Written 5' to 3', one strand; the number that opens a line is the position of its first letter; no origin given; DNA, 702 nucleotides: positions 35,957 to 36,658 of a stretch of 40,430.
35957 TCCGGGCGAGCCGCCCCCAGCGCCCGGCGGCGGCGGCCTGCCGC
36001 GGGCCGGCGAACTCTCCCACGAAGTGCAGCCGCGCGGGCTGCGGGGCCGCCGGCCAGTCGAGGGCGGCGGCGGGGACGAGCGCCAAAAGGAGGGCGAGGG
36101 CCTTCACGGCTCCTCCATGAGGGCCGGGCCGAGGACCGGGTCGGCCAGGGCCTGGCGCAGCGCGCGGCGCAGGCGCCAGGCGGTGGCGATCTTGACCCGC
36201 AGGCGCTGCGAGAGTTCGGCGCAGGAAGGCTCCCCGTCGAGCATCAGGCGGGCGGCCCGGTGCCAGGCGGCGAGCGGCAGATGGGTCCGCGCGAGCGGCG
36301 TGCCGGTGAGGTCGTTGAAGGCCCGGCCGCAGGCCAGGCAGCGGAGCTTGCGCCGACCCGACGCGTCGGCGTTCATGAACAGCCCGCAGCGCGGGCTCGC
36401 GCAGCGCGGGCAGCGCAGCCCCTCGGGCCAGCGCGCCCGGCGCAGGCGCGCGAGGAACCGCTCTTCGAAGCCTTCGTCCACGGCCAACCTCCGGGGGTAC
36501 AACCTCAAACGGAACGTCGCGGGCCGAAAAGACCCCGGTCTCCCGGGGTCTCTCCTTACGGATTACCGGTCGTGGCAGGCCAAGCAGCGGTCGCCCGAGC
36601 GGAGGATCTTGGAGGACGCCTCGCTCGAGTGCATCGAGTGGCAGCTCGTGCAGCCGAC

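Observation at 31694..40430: Candidate sigma-54-controlled porin-cytochrome electron conduit with paired NHL propellers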

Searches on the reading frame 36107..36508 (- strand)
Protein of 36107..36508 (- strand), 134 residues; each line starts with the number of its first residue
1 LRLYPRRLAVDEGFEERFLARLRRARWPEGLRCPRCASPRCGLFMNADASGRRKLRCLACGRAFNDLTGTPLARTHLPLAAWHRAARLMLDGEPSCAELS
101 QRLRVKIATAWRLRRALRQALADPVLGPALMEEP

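Call 6: search_protein_families(library=pfam, proteins=[window:36107-36508:-], max_evalue=0.01)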
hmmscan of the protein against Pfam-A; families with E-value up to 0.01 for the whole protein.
window:36107-36508:- (134 aa): 1 family
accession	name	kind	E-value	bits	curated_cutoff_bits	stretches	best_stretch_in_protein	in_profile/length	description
PF12760.12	Zn_ribbon_IS1595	-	3.2e-06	27.4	25.4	1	15-62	3-45/46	Transposase zinc-ribbon domain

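Call 7: search_protein_families(library=ncbifam, proteins=[window:36107-36508:-], max_evalue=0.01)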
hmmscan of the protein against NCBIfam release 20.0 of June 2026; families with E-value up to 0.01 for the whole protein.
window:36107-36508:- (134 aa): 1 family
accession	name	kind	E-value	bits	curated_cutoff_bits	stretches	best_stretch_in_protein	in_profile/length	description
NF033547.1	transpos_IS1595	equivalog_domain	7.2e-07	29.3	75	1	74-123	1-53/215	IS1595 family transposase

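Call 51: find_homologous_proteins(query=window:36107-36508:-, max_evalue=0.001)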
Query window:36107-36508:- (134 aa): 80 proteins with E <= 0.001 among 691 candidates.
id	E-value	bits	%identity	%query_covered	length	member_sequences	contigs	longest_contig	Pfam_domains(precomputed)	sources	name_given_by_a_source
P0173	4.2e-76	271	99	93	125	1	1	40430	PF12760.13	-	-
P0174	1.1e-59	218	82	93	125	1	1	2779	PF12760.13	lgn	-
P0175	8.4e-59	215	83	89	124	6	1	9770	PF12760.13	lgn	-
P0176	9.6e-59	215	83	89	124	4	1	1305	PF12760.13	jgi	-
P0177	6.0e-58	213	78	93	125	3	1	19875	PF12760.13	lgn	-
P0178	1.2e-57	212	82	89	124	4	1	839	PF12760.13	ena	-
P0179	7.6e-57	209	83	84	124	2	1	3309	PF12760.13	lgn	-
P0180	2.9e-56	207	80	90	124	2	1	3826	PF12760.13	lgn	-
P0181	1.6e-55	205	75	94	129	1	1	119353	PF12760.13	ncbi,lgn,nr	ncbi:MAG: IS1 family transposase [Elusimicrobia bacterium]|nr:IS1 family transposase [Elusimicrobiot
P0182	1.4e-46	176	80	75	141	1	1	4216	PF12760.13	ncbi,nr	ncbi:MAG: IS1 family transposase [Elusimicrobia bacterium]|nr:IS1 family transposase [Elusimicrobiot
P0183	2.1e-40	156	63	87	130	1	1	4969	PF12760.13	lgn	-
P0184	2.0e-39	153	57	92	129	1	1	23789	-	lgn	-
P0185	6.9e-39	151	54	92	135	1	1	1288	-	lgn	-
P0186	1.1e-38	150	56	92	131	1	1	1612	-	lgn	-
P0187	2.2e-37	146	58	93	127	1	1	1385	PF12760.13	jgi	jgi:transposase-like protein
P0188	6.2e-37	145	59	80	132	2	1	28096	PF12760.13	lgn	-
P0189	1.4e-36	143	57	89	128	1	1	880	PF12760.13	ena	-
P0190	3.7e-36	142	56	93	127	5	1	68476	PF12760.13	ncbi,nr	ncbi:MAG TPA: hypothetical protein DCZ01_13000 [Elusimicrobia bacterium]|nr:hypothetical protein [El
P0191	4.3e-36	142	58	84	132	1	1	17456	PF12760.13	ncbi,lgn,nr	ncbi:MAG: IS1 family transposase [Elusimicrobia bacterium]|nr:IS1 family transposase [Elusimicrobiot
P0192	6.1e-36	141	56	92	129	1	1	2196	PF12760.13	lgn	-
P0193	1.4e-35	140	57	80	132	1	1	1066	PF12760.13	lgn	-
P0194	2.4e-35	139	56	89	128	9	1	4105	PF12760.13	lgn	-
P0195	3.3e-35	139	54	94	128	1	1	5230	PF12760.13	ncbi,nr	ncbi:MAG: transposase [Elusimicrobia bacterium]|nr:transposase [Elusimicrobiota bacterium]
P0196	4.0e-35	139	56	93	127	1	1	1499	PF12760.13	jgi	jgi:transposase-like protein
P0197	9.6e-35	137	55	93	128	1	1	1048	PF12760.13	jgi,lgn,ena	-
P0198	9.9e-35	137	55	89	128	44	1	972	PF12760.13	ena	-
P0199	1.2e-34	137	54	91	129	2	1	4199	PF12760.13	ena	-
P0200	2.4e-34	136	53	94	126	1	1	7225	PF12760.13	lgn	-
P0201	3.2e-34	136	54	93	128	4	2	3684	PF12760.13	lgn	-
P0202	3.7e-34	136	57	89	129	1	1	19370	PF12760.13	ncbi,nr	ncbi:MAG: IS1 family transposase [Elusimicrobia bacterium]|nr:IS1 family transposase [Elusimicrobiot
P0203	4.5e-34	135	55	91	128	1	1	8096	PF12760.13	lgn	-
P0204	5.0e-34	135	57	89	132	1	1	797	PF12760.13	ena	-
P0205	5.4e-34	135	57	89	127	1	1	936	PF12760.13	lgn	-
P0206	6.0e-34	135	58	80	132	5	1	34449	PF12760.13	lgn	-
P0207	7.4e-34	135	55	90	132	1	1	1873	PF12760.13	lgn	-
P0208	1.0e-33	134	57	89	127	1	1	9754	PF12760.13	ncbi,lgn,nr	ncbi:MAG: transposase [Elusimicrobia bacterium]|nr:transposase [Elusimicrobiota bacterium]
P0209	1.0e-33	134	58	86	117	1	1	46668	PF12760.13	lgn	-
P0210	1.7e-33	133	57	89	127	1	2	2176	PF12760.13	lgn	-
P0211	2.0e-33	133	55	89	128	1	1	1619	PF12760.13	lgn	-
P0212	4.6e-33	132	54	89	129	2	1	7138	PF12760.13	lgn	-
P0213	8.5e-33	131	54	89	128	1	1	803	PF12760.13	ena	-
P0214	9.5e-33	131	54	89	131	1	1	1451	PF12760.13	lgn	-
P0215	1.2e-32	131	52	92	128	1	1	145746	PF12760.13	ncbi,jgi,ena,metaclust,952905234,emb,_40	jgi:transposase-like protein|metaclust:\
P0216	1.5e-32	130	54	89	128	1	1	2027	PF12760.13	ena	-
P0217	2.0e-32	130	50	88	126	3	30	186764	PF12760.13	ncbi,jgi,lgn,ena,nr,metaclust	ncbi:MAG: hypothetical protein AUJ52_06175 [Elusimicrobia bacterium CG1_02_63_36]|nr:MAG: hypothetic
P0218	6.4e-32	128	53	89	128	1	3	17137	PF12760.13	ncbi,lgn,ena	ncbi:MAG: transposase [Elusimicrobiota bacterium]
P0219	1.6e-31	127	55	87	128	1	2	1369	PF12760.13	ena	-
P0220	4.6e-26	109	50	89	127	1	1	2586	PF12760.13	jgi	jgi:transposase-like protein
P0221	5.4e-26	109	58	68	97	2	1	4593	PF12760.13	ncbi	ncbi:MAG: transposase, partial [Elusimicrobiota bacterium]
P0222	7.1e-20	89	46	92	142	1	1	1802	PF12760.13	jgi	jgi:transposase-like protein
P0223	1.3e-19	88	50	83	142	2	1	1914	PF12760.13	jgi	jgi:transposase-like protein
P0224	9.4e-18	82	46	83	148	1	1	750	PF12760.13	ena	-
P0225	1.6e-17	82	48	83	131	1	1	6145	PF12760.13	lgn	-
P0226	9.9e-17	79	47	78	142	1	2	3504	PF12760.13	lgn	-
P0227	1.4e-16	79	43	80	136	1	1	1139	PF12760.13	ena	-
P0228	2.0e-16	78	43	80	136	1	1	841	PF12760.13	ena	-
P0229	2.2e-16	78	44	83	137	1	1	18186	PF12760.13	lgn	-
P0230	2.7e-16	78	43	80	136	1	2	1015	PF12760.13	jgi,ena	-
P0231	5.7e-16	77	46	78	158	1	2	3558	PF12760.13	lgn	-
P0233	3.2e-11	61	50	46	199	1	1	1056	PF12760.13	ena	-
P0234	5.5e-11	61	36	81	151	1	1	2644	PF12760.13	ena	-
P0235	3.0e-9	55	46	51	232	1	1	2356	PF12760.13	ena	-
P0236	5.3e-9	54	45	51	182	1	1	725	PF12760.13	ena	-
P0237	7.2e-9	54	38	56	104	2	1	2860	PF12760.13,PF23451.2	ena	-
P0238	2.2e-8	52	38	56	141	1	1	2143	PF12760.13,PF23451.2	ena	-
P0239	3.9e-8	51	42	51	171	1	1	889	PF12760.13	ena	-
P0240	5.7e-8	51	36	81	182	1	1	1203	PF12760.13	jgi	jgi:transposase-like protein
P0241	1.7e-7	49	35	81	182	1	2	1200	PF12760.13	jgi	jgi:transposase-like protein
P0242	1.7e-7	49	35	81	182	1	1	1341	PF12760.13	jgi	jgi:transposase-like protein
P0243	2.1e-7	49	42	51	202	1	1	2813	PF12760.13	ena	-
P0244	3.1e-7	48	42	51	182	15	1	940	PF12760.13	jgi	jgi:transposase-like protein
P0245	3.6e-7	48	42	51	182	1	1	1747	PF12760.13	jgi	jgi:transposase-like protein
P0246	6.1e-7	47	41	51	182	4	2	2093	PF12760.13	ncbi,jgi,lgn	-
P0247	8.6e-7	47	42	51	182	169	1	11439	PF12760.13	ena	-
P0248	1.1e-6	47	41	51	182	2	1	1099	PF12760.13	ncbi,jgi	-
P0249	1.4e-6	46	41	51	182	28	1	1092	PF12760.13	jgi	jgi:transposase-like protein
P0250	1.7e-6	46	41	51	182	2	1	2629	PF12760.13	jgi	jgi:transposase-like protein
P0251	2.8e-6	45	39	51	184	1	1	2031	PF12760.13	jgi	jgi:transposase-like protein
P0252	3.1e-6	45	41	51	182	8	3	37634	PF12760.13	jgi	-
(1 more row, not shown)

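Call 53: find_encoding_contigs(protein=P0217, flank=10000, max_places=1)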
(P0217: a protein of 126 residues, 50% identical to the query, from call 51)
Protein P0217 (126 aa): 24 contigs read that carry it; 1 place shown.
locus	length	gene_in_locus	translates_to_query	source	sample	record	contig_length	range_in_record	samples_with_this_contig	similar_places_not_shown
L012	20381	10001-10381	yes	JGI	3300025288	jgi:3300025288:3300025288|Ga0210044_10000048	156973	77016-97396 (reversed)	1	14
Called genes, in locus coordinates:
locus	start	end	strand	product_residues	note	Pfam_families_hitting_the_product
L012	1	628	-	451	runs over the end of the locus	PF00890:FAD_binding_2, PF01266:DAO, PF01494:FAD_binding_3 (faint)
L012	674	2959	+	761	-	PF00912:Transgly, PF00905:Transpeptidase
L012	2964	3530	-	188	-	PF07719:TPR_2 (weak), PF13424:TPR_12 (weak), PF13428:TPR_14 (weak), PF00515:TPR_1 (weak), PF13371:TPR_9 (weak), PF13414:TPR_11, PF13432:TPR_16, PF13431:TPR_17 (weak), +6 more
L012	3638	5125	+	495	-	PF00672:HAMP, PF00512:HisKA, PF02518:HATPase_c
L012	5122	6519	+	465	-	PF00072:Response_reg, PF00158:Sigma54_activat, PF14532:Sigma54_activ_2, PF07728:AAA_5 (faint), PF25601:AAA_lid_14, PF02954:HTH_8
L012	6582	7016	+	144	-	-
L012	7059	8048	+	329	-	PF22113:Mtrc-MtrF_II-IV_dom (faint), PF09699:Paired_CXXCH_1 (weak), PF14522:Cytochrome_C7 (faint), PF14537:Cytochrom_c3_2 (weak), PF09699:Paired_CXXCH_1, PF14537:Cytochrom_c3_2 (weak), PF09699:Paired_CXXCH_1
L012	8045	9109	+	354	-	PF13360:PQQ_2 (faint), PF01436:NHL (faint), PF08450:SGL (faint), PF17170:DUF5128 (faint), PF25021:TEN_NHL (faint)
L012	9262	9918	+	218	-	PF09699:Paired_CXXCH_1 (faint)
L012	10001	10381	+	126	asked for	PF12760:Zn_ribbon_IS1595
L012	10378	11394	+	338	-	PF25021:TEN_NHL (faint), PF17170:DUF5128 (faint), PF01436:NHL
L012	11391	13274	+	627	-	PF03264:Cytochrom_NNT (faint), PF14522:Cytochrome_C7 (faint), PF14537:Cytochrom_c3_2 (faint), PF22113:Mtrc-MtrF_II-IV_dom (faint), PF09699:Paired_CXXCH_1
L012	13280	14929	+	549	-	-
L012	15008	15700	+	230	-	-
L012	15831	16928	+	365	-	PF05201:GlutR_N, PF13241:NAD_binding_7 (faint), PF01488:Shikimate_DH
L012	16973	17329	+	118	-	-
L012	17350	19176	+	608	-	PF02543:Carbam_trans_N, PF16861:Carbam_trans_C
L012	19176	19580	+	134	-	-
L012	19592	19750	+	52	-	PF19451:DUF5989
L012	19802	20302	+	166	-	-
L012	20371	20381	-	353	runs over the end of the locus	PF01168:Ala_racemase_N, PF00842:Ala_racemase_C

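Call 54: find_encoding_contigs(protein=P0215, flank=10000, max_places=1)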
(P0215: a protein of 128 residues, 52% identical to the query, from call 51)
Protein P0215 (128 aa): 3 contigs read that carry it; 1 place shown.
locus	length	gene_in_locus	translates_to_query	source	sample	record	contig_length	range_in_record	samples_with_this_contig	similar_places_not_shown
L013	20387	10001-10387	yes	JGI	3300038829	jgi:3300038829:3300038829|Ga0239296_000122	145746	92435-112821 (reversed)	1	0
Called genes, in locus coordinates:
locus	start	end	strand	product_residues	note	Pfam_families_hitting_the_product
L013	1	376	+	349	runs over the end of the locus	-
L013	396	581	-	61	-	-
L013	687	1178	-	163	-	-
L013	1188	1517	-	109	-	-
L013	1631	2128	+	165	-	-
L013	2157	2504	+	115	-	PF03831:YjdM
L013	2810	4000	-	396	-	PF13173:AAA_14, PF13635:DUF4143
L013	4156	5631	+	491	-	PF00672:HAMP, PF00512:HisKA, PF02518:HATPase_c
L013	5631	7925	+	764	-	PF00072:Response_reg, PF00158:Sigma54_activat, PF14532:Sigma54_activ_2, PF25601:AAA_lid_14, PF02954:HTH_8, PF14522:Cytochrome_C7 (faint), PF09699:Paired_CXXCH_1 (weak), PF09699:Paired_CXXCH_1, +2 more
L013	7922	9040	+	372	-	PF08450:SGL (faint), PF25021:TEN_NHL (faint), PF01436:NHL (weak)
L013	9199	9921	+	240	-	PF14522:Cytochrome_C7 (faint), PF14537:Cytochrom_c3_2 (faint), PF09699:Paired_CXXCH_1 (faint)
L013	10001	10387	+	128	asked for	PF12760:Zn_ribbon_IS1595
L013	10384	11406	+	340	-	PF25021:TEN_NHL (faint), PF17170:DUF5128 (faint), PF08450:SGL (faint), PF01436:NHL (weak)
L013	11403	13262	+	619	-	PF14537:Cytochrom_c3_2 (faint), PF22113:Mtrc-MtrF_II-IV_dom (faint), PF03264:Cytochrom_NNT (faint), PF14522:Cytochrome_C7 (faint), PF09699:Paired_CXXCH_1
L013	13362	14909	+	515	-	-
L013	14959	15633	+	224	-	-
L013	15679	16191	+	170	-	PF23914:TPR_CcmH_CycH (faint), PF00515:TPR_1 (faint), PF07719:TPR_2 (faint), PF13174:TPR_6 (faint), PF13181:TPR_8 (faint), PF13424:TPR_12 (faint), PF13428:TPR_14 (faint), PF13432:TPR_16 (faint), +3 more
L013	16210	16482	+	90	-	PF01169:GDT1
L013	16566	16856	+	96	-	-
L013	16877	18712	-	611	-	PF01578:Cytochrom_C_asm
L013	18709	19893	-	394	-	PF05140:ResB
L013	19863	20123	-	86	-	-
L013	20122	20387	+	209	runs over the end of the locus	PF02085:Cytochrom_CIII (weak), PF14522:Cytochrome_C7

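Call 71: predict_structure(alignment_id=A5)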
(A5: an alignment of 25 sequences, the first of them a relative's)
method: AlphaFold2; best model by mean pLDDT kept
length: 125 residues; sequences in the alignment: 25
mean_pLDDT: 90.2   pTM: 0.77
mean pLDDT of the five models: 90.2, 89.7, 89.4, 89.4, 89.3
residues with pLDDT >= 90: 81; 70-90: 42; 50-70: 2; < 50: 0
segments of 3 or more residues with pLDDT < 50: none
pLDDT, mean of each block of 10 residues (from residue 1): 82 89 92 84 89 92 86 93 95 96 95 92 79
secondary structure, 60 per line:
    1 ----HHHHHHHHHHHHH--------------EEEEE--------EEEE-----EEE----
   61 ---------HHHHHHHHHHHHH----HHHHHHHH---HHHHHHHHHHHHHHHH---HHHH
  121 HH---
elements in order: H5-17 E32-36 E45-48 E54-56 H70-82 H87-94 H98-113 H117-122

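Call 75: fold_search(model_id=the predicted structure, library=pdb)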
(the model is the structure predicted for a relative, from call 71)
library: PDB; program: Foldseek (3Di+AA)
matches with E <= 10: 475; with E <= 0.001: 0
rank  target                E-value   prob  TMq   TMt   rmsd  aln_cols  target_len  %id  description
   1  3clo_A                2.3e-01  0.33  0.25  0.13   8.8        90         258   17  Crystal structure of putative transcriptional regulator containing a LuxR DNA binding domain (NP_811094.1) from Bacter (released 2008-04-01)
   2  3clo_C                3.1e-01  0.38  0.23  0.12   8.6        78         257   18  Crystal structure of putative transcriptional regulator containing a LuxR DNA binding domain (NP_811094.1) from Bacter (released 2008-04-01)
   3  1jhg                  5.7e-01  0.51  0.31  0.37   6.5        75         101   28  TRP REPRESSOR MUTANT V58I (released 1997-03-12)
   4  5yi3_B                6.0e-01  0.69  0.29  0.26   6.4        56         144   18  Structure of Lactococcus lactis ZitR, C30S mutant in complex with DNA (released 2017-12-06)
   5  3tgn_A                6.8e-01  0.57  0.32  0.30   7.4        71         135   18  Crystal Structure of the zinc-dependent MarR Family Transcriptional Regulator AdcR in the Zn(II)-bound State (released 2011-11-30)
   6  5yi3_E                7.2e-01  0.77  0.30  0.26   6.3        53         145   15  Structure of Lactococcus lactis ZitR, C30S mutant in complex with DNA (released 2017-12-06)
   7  8ppl_Is               7.6e-01  0.87  0.26  0.21   2.9        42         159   26  MERS-CoV Nsp1 bound to the human 43S pre-initiation complex (released 2023-10-18)
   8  2r0q_C                8.1e-01  0.75  0.29  0.19   3.3        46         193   13  Crystal structure of a serine recombinase- DNA regulatory complex (released 2008-04-01)
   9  1zt9_A                8.1e-01  0.63  0.31  0.37   3.3        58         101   29  E. coli trp repressor, tetragonal crystal form (released 2006-05-09)
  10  6fal_A                8.1e-01  0.47  0.32  0.39   6.2        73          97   29  Tryptophan Repressor TrpR from E.coli with 3-Indolepropionic acid as ligand (released 2019-01-30)
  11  6f7f_A                8.1e-01  0.44  0.31  0.37   6.2        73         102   29  Tryptophan Repressor TrpR from E.coli with 3-Indolepropionic acid (released 2019-03-27)
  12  7ae4_a                9.1e-01  0.93  0.26  0.47   1.9        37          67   16  Structure of Sedimentibacter hydroxybenzoicus vanillic acid decarboxylase (ShVdcCD) in closed form (released 2021-08-25)
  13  2r0q_D                9.7e-01  0.69  0.29  0.20   3.4        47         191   15  Crystal structure of a serine recombinase- DNA regulatory complex (released 2008-04-01)
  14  6fi9_A                9.7e-01  0.63  0.29  0.26   6.5        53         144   13  Crystal Structure of a zinc-responsive MarR family member, Lactococcus lactis ZitR (released 2019-02-20)
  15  8r7y_A                1.1e+00  0.80  0.29  0.12   2.0        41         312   22  Deoxyribonucleoside regulator DeoR in complex with the DNA operator (released 2024-06-19)
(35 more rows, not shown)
